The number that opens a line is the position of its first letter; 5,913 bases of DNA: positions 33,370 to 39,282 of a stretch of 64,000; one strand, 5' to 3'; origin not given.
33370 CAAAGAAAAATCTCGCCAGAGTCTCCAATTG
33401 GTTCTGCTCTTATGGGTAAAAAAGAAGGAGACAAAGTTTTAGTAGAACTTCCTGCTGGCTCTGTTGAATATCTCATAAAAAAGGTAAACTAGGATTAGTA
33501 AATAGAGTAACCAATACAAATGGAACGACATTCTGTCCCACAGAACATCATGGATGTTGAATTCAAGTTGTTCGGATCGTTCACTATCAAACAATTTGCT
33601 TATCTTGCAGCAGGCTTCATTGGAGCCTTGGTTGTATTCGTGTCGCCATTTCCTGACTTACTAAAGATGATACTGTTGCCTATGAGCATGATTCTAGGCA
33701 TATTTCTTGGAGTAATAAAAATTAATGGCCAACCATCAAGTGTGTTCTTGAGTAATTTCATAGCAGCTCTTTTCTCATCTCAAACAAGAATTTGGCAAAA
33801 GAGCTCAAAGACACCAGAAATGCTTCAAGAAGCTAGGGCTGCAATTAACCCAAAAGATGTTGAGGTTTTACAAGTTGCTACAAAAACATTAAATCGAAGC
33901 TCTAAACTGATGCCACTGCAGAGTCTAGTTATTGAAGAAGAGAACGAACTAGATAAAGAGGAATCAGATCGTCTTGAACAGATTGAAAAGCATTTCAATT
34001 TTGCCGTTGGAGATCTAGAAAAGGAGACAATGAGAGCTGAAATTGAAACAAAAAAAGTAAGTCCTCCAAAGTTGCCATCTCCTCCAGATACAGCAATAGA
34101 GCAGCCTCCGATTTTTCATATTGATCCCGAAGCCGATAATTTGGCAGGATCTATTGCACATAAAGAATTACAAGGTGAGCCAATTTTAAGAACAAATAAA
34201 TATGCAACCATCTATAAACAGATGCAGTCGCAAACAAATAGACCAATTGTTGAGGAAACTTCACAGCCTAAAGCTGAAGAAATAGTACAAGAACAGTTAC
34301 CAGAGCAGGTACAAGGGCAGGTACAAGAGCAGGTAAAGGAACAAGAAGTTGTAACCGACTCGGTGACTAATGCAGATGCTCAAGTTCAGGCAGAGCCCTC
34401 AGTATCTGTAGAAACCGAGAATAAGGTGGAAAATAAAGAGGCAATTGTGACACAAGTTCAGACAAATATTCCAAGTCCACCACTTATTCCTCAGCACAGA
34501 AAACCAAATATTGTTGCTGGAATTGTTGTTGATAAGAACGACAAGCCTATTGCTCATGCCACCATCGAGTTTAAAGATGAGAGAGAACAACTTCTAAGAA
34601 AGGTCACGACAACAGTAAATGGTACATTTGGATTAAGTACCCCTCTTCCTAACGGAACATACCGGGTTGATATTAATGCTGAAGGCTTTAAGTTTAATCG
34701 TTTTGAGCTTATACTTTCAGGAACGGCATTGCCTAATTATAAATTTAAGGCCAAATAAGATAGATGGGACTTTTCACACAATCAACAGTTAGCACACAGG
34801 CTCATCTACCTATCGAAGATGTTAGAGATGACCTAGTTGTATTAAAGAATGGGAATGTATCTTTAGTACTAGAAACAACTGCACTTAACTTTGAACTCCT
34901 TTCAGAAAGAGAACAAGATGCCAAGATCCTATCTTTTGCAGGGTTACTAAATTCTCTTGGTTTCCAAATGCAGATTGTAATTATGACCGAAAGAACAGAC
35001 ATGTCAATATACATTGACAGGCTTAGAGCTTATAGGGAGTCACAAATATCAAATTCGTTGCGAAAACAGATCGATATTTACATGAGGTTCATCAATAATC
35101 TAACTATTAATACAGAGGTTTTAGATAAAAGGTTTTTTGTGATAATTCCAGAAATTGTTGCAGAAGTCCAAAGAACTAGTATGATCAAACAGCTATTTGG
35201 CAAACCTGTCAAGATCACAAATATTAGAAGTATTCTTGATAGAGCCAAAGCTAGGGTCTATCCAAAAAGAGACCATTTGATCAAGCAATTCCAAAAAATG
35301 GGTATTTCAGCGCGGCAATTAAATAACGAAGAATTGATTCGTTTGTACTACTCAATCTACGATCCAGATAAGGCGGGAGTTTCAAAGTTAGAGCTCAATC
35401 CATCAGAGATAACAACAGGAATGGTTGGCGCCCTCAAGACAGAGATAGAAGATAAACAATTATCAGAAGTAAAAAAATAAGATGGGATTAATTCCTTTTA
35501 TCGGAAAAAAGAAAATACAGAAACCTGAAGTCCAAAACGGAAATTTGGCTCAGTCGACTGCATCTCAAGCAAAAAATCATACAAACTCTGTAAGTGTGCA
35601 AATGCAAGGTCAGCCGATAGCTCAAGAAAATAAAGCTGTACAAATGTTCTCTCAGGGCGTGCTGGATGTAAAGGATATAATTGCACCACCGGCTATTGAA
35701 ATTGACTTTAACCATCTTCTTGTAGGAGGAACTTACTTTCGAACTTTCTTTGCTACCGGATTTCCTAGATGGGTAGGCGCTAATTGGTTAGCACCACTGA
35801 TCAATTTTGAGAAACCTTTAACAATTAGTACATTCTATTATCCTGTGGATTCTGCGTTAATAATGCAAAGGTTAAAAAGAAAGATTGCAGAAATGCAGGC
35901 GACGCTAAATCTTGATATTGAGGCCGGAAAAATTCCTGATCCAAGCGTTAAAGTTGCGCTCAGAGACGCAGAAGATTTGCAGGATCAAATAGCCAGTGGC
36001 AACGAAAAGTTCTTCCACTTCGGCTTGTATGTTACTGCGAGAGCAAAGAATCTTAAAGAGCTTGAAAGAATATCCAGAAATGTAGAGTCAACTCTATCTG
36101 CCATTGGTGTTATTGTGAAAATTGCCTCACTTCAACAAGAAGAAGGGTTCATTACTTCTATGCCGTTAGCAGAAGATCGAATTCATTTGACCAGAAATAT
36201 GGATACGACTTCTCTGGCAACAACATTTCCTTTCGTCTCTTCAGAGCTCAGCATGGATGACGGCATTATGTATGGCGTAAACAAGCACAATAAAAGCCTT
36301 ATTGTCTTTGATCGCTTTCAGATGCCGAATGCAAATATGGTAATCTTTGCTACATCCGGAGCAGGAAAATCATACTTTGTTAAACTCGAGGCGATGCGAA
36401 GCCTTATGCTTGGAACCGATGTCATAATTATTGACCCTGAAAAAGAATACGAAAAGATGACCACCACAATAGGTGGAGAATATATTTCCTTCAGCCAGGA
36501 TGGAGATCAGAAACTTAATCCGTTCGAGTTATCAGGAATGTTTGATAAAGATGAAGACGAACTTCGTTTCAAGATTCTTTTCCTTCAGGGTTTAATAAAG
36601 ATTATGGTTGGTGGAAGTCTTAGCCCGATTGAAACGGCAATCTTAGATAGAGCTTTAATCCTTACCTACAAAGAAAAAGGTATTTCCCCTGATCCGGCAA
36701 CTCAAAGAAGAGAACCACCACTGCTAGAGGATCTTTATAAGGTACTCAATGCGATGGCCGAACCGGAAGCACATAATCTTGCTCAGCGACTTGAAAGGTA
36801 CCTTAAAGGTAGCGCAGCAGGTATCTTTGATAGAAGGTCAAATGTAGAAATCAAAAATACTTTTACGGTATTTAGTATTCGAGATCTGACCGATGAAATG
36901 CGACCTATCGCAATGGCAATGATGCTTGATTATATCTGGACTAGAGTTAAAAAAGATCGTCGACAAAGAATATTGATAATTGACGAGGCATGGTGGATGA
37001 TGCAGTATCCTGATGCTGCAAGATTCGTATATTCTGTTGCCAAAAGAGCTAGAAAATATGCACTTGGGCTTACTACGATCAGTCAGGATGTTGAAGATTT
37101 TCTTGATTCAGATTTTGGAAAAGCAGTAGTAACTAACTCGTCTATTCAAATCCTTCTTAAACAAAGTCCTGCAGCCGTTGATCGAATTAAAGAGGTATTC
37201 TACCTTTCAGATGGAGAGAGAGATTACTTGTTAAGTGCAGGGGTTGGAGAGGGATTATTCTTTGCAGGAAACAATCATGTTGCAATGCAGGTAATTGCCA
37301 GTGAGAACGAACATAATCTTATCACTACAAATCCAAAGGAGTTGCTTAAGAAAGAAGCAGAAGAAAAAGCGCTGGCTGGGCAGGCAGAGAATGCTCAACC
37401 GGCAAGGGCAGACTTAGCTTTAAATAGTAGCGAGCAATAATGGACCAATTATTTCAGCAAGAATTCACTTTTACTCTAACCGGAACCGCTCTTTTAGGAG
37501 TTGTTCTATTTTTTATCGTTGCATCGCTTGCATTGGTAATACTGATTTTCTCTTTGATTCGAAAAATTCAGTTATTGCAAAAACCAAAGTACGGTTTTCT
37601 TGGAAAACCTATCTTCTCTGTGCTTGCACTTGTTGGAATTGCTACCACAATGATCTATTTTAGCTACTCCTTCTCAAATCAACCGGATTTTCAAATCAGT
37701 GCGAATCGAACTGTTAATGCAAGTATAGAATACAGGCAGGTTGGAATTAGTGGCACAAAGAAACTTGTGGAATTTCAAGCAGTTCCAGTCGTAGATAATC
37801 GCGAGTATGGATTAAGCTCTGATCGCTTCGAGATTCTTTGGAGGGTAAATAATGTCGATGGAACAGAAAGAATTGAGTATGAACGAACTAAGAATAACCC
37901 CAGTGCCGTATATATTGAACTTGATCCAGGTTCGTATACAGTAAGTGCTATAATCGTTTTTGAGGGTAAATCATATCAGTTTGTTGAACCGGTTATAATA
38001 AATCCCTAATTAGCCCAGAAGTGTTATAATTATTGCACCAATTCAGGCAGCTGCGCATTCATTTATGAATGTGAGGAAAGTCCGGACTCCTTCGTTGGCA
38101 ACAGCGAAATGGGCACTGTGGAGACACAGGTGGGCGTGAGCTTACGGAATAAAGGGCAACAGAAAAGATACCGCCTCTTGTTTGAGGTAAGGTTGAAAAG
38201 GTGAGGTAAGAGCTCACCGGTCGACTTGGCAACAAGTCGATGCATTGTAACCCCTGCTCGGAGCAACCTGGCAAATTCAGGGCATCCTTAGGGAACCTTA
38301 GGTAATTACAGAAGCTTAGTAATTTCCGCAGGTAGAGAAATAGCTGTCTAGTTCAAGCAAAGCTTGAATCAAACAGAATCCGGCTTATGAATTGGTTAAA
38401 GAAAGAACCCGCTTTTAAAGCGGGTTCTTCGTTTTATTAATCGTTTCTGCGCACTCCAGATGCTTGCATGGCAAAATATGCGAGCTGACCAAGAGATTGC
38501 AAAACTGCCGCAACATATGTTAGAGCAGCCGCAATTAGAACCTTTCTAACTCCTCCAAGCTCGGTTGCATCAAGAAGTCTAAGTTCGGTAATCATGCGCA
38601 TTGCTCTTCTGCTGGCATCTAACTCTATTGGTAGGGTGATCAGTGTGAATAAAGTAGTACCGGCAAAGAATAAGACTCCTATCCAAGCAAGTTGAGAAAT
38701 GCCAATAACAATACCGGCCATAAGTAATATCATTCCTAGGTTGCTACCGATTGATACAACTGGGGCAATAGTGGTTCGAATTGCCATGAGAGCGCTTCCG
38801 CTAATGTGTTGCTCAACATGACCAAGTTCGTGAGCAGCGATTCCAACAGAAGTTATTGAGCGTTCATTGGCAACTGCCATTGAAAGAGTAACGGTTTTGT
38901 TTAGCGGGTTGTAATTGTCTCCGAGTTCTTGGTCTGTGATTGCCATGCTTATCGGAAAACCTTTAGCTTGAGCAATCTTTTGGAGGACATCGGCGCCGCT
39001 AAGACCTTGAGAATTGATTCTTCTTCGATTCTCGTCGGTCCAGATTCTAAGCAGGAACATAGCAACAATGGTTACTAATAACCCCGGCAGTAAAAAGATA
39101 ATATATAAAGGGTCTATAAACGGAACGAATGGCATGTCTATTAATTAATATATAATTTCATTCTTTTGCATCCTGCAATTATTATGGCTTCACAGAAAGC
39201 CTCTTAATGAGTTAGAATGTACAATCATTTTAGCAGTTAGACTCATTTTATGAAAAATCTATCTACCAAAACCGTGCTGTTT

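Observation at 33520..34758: VirB3/PrgI-like membrane hairpin fused to a Q/E/V low-complexity spacer and a carboxypeptidase-regulatory-like beta-sandwich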

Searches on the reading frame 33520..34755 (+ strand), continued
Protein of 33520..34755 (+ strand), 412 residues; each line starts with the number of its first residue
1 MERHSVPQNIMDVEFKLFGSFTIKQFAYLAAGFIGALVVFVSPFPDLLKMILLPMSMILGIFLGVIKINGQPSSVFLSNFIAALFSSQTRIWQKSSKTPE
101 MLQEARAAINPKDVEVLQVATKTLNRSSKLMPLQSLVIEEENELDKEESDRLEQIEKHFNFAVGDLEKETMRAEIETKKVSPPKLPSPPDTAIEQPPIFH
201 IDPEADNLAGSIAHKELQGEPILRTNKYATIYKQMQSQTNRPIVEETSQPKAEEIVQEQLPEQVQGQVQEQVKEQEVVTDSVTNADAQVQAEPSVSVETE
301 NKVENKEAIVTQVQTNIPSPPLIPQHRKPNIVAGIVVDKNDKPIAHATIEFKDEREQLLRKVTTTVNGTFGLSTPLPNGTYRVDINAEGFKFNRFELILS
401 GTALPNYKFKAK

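Call 76: list_cluster_members(proteins=[P0001])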
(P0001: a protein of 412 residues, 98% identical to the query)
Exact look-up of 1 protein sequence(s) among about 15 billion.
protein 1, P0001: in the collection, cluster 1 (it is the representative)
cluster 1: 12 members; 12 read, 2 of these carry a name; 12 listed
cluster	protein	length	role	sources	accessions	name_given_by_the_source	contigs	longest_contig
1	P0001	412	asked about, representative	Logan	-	-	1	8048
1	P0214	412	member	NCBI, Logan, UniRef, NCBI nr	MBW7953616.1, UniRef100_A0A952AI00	PrgI family protein [Candidatus Dojkabacteria bacterium] | PrgI family protein n=1 Tax=Candidatus Dojkabacteria bacterium TaxID=2099670 ...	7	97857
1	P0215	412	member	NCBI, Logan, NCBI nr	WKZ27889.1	MAG: carboxypeptidase regulatory-like domain-containing protein [Candidatus Dojkabacteria ...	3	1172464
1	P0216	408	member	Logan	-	-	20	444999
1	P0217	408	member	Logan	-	-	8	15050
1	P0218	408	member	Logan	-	-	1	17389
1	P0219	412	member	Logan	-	-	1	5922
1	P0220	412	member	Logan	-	-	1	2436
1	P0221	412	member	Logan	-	-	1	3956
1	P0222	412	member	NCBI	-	-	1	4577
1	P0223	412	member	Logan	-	-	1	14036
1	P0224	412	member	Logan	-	-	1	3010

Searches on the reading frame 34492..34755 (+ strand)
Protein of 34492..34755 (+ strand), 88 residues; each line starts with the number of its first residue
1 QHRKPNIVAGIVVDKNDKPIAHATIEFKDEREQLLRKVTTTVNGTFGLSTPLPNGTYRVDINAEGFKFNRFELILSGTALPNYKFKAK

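Call 56: find_homologous_proteins(query=window:34492-34755:+, max_evalue=0.001)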
Query window:34492-34755:+ (88 aa): 1 proteins with E <= 0.001 among 1 candidates.
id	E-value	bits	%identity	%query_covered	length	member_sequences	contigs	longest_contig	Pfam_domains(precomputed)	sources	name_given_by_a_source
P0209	3.5e-38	147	77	99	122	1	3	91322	PF13715.13,PF13620.13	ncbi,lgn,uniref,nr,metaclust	ncbi:MAG: hypothetical protein TR69_WS6001001210 [candidate division WS6 bacterium OLB20]|uniref:Car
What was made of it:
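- Tried and rejected: It is the C-terminal fragment of the frameshifted WS6 OLB20 gene, so the search said nothing about the domain's origin (call 56).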

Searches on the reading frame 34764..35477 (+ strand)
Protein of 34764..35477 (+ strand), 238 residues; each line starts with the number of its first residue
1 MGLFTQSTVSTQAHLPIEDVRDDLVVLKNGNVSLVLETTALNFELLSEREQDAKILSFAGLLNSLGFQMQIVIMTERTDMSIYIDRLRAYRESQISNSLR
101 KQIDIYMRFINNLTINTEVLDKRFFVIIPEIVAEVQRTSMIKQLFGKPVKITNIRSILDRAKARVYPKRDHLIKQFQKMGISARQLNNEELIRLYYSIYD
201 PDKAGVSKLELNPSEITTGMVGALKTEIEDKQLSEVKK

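Call 3: search_protein_families(library=pfam, proteins=[window:34764-35477:+], max_evalue=1)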
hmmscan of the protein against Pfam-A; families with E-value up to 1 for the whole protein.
window:34764-35477:+ (238 aa): 0 families

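Call 4: search_protein_families(library=ncbifam, proteins=[window:34764-35477:+], max_evalue=1)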
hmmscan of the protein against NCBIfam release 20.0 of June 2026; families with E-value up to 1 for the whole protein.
window:34764-35477:+ (238 aa): 4 families
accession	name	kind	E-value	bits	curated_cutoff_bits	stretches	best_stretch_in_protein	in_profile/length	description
NF045975.1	VirB4_plasma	equivalog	1.5e-10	39.4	590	1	10-206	103-282/894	Mbov_0397 family ICE element conjugal transfer ATPase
NF041427.1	TrsD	subfamily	2.6e-08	33.9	200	1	16-200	20-200/201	TrsD/TraD family conjugative transfer protein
NF045971.1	conju_CD1110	equivalog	0.00053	18.4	325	1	156-203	124-171/752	VirB4-like conjugal transfer ATPase, CD1110 family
NF042935.1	SCO6880_fam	subfamily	0.02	13.8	60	0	29-73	131-175/477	SCO6880 family protein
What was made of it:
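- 34764..35480 (+): TrsD-like protein (238 aa), corresponding to the N-terminal domain of VirB4 encoded as a separate protein. It has no membrane segment. NCBIfam TrsD 33.9 bits (below cut-off) and VirB4_plasma positions 103-282 (call 4).
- VirB4 scores above the NCBIfam cut-off, and the TrsD-like match covers the VirB4 N-domain region (call 4).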

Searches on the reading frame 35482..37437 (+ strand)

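Call 3: search_protein_families(library=pfam, proteins=[window:35482-37437:+], max_evalue=1)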
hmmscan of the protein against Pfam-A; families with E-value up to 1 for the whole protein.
window:35482-37437:+ (652 aa): 9 families
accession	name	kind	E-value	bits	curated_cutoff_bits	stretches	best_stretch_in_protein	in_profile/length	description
PF19044.6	P-loop_TraG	-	4.8e-25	88.5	25.8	1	280-586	26-345/413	TraG P-loop domain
PF12846.13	AAA_10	-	4.6e-11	42.8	27.5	1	283-547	21-293/362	AAA-like domain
PF01935.23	DUF87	-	8.6e-09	36.2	23.2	1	286-393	26-121/220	Helicase HerA, central domain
PF11130.14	TraC_F_IV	-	0.00017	21.1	28.1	1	154-230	299-374/375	TraC protein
PF03135.19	CagE_TrbE_VirB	-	0.028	14.8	21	1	162-228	127-196/204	CagE, TrbE, VirB family, component of type IV transporter system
PF18052.6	Rx_N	-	0.14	12.7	27.7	1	128-166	27-64/93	Rx N-terminal domain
PF20651.3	EXOC6_Sec15_N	-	0.14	12.6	27.2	1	161-217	36-92/170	Exocyst complex component EXOC6/Sec15, N-terminal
PF13401.12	AAA_22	-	0.15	12.8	27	0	480-506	70-96/130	AAA domain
PF21835.1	YIEGIA_cap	-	0.17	12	24.1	0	188-208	24-44/58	Capping complex subunit for YIEGIA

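Call 4: search_protein_families(library=ncbifam, proteins=[window:35482-37437:+], max_evalue=1)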
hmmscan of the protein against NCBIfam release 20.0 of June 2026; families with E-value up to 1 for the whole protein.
window:35482-37437:+ (652 aa): 16 families
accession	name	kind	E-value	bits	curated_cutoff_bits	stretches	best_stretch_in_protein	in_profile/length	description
NF045971.1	conju_CD1110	equivalog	5.3e-119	398.6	325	1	53-603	177-735/752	VirB4-like conjugal transfer ATPase, CD1110 family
NF045975.1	VirB4_plasma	equivalog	2.1e-76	257.4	590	1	40-614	292-893/894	Mbov_0397 family ICE element conjugal transfer ATPase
TIGR02746.1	TraC-F-type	equivalog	2.7e-54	184.4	567.05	1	123-591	265-741/800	type IV secretion system protein TraC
TIGR00929.1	VirB4_CagE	subfamily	2.4e-42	145.2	643.1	1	107-583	263-724/792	VirB4 family type IV secretion/conjugal transfer ATPase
NF010278.0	PRK13721.1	subfamily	2e-15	55.8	1177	1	154-566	339-766/874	type IV secretion system protein TraC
NF010473.0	PRK13898.1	equivalog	5.7e-15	54.4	1050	1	165-584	324-730/801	type IV secretion system ATPase VirB4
TIGR03783.1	Bac_Flav_CT_G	subfamily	6.3e-14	50.8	261.55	1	281-588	436-762/829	TraG family conjugative transposon ATPase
NF041017.1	DNA_import_CedB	equivalog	6.4e-14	51.5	700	1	153-541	144-520/590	DNA import protein CedB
NF010427.0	PRK13853.1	equivalog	3.5e-09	35.1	957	1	160-565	299-697/789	type IV secretion system protein VirB4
NF010447.0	PRK13873.1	equivalog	1e-08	33.6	1020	1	290-573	448-716/815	conjugal transfer protein TrbE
NF053655.1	CedD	equivalog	3.3e-07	29.4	600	2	484-596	410-515/527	DNA-translocating ATPase CedD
NF042935.1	SCO6880_fam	subfamily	4.8e-07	29.1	60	1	98-229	343-475/477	SCO6880 family protein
TIGR03744.1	traC_PFL_4706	equivalog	1.5e-06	26.4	520.6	2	431-593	662-829/892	conjugative transfer ATPase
NF010466.0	PRK13891.1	subfamily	0.00013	20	1322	1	443-564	635-757/852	conjugal transfer protein TrbE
TIGR03743.1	SXT_TraD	subfamily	0.0025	16.3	366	1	240-324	133-216/636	conjugative transfer system coupling protein TraD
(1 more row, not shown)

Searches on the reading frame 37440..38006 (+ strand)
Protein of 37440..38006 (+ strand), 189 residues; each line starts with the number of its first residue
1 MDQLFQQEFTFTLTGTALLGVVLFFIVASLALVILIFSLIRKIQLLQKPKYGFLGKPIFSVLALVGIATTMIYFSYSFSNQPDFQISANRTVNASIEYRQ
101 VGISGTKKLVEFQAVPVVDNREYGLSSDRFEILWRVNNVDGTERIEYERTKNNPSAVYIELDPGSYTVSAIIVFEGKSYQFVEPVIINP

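Call 8: search_protein_families(library=pfam, proteins=[window:37440-38006:+], max_evalue=0.01)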
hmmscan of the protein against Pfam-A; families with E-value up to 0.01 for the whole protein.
window:37440-38006:+ (189 aa): 1 family
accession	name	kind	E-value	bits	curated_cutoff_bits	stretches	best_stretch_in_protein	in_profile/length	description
PF13515.12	FUSC_2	-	0.0041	17.7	25.6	1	9-96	40-118/126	Fusaric acid resistance protein-like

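Call 57: find_homologous_proteins(query=window:37440-38006:+, max_evalue=0.001)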
Query window:37440-38006:+ (189 aa): 4 proteins with E <= 0.001 among 730 candidates.
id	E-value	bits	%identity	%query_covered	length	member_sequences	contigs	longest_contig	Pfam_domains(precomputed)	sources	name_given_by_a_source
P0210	4.8e-115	400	98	100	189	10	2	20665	-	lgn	-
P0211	8.7e-42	161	44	99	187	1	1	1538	-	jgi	-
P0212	3.9e-41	159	44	99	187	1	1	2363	-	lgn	-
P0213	3.9e-8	51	29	71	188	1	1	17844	-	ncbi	-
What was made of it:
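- Tried and rejected: The 189-aa neighbour has only four homologues in the indexed search (call 57).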

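Call 64: predict_structure(alignment_id=A2)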
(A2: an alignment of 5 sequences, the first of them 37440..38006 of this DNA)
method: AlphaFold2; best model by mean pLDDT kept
length: 189 residues; sequences in the alignment: 5
mean_pLDDT: 70.0   pTM: 0.46
mean pLDDT of the five models: 70.0, 68.9, 67.6, 67.0, 66.5
residues with pLDDT >= 90: 0; 70-90: 105; 50-70: 58; < 50: 26
segments of 3 or more residues with pLDDT < 50: 1-13, 48-52, 81-87
pLDDT, mean of each block of 10 residues (from residue 1): 40 57 83 81 58 54 70 61 47 84 85 84 68 79 58 71 87 80 85
secondary structure, 60 per line:
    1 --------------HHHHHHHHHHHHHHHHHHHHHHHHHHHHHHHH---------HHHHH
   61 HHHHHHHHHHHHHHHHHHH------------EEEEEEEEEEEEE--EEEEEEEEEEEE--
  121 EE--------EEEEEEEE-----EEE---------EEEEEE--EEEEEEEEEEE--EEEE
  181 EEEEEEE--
elements in order: H15-46 H56-79 E92-104 E107-118 E131-138 E144-146 E156-161 E164-174 E177-187

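Call 67: fold_search(model_id=the predicted structure, library=pdb)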
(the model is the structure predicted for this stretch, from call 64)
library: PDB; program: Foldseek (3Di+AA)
matches with E <= 10: 1457; with E <= 0.001: 0
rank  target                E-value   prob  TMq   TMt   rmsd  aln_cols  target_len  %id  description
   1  1tza_A                1.8e-03  1.00  0.32  0.41   6.1       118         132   14  X-ray structure of Northeast Structural Genomics Consortium target SoR45 (released 2004-07-27)
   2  5m52_A                2.7e-03  1.00  0.31  0.05   6.0       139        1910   13  Crystal structure of yeast Brr2 full-lenght in complex with Prp8 Jab1 domain (released 2016-12-07)
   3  3wex_A                3.6e-03  1.00  0.29  0.29  20.7       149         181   10  Crystal structure of HLA-DP5 in complex with Cry j 1-derived peptide (residues 214-222) (released 2014-07-23)
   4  6s7o_G                3.8e-03  1.00  0.37  0.19   5.0       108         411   16  Cryo-EM structure of human oligosaccharyltransferase complex OST-A (released 2019-12-18)
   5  6kvm_A                4.0e-03  1.00  0.29  0.30  20.5       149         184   14  Crystal structure of Chicken MHC Class II for 1.9 angstrom (released 2019-12-25)
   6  6msv_C                5.5e-03  1.00  0.31  0.60   4.3        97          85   12  Structure of the 6th type III domain from human fibronectin (released 2019-10-23)
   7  6u6u_R                5.5e-03  0.94  0.22  0.21  18.2       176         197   10  IL36R extracellular domain in complex with BI655130 Fab (released 2020-04-22)
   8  2ox5_C                6.1e-03  0.99  0.27  0.40   6.1       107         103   13  The SoxYZ complex of Paracoccus pantotrophus (released 2007-05-22)
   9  7sg1_F                8.0e-03  0.99  0.28  0.29  23.5       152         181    9  XPA5 TCR in complex with HLA-DQ2-alpha1 (released 2022-02-23)
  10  8b5l_K                8.4e-03  1.00  0.31  0.38   5.1       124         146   11  Cryo-EM structure of ribosome-Sec61-TRAP (TRanslocon Associated Protein) translocon complex (released 2023-03-01)
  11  2nnc_B                8.4e-03  1.00  0.28  0.41   5.1        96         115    9  Structure of the sulfur carrier protein SoxY from Chlorobium limicola f thiosulfatophilum (released 2007-03-13)
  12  2oxg_E                8.4e-03  0.99  0.27  0.41   6.1       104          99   13  The SoxYZ Complex of Paracoccus pantotrophus (released 2007-05-22)
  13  6min_A                9.3e-03  0.96  0.25  0.31   6.6       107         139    9  Crystal structure of Taf14 YEATS domain G82A mutant in complex with histone H3K9cr (released 2018-11-14)
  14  8r09_B                1.0e-02  1.00  0.33  0.05   6.6       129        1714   17  Cryo-EM structure of the cross-exon pre-B+5'ss+ATPgammaS complex (released 2024-05-22)
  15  6s7t_G                1.1e-02  1.00  0.36  0.19   5.0       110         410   15  Cryo-EM structure of human oligosaccharyltransferase complex OST-B (released 2019-12-18)
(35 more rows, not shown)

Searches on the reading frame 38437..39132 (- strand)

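Call 8: search_protein_families(library=pfam, proteins=[window:38437-39132:-], max_evalue=0.01)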
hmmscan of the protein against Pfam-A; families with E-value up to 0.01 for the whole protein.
window:38437-39132:- (231 aa): 1 family
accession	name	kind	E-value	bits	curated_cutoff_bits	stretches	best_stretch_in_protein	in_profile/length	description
PF04298.18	Zn_peptidase_2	-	6e-61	206.2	27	1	10-223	1-216/218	Putative neutral zinc metallopeptidase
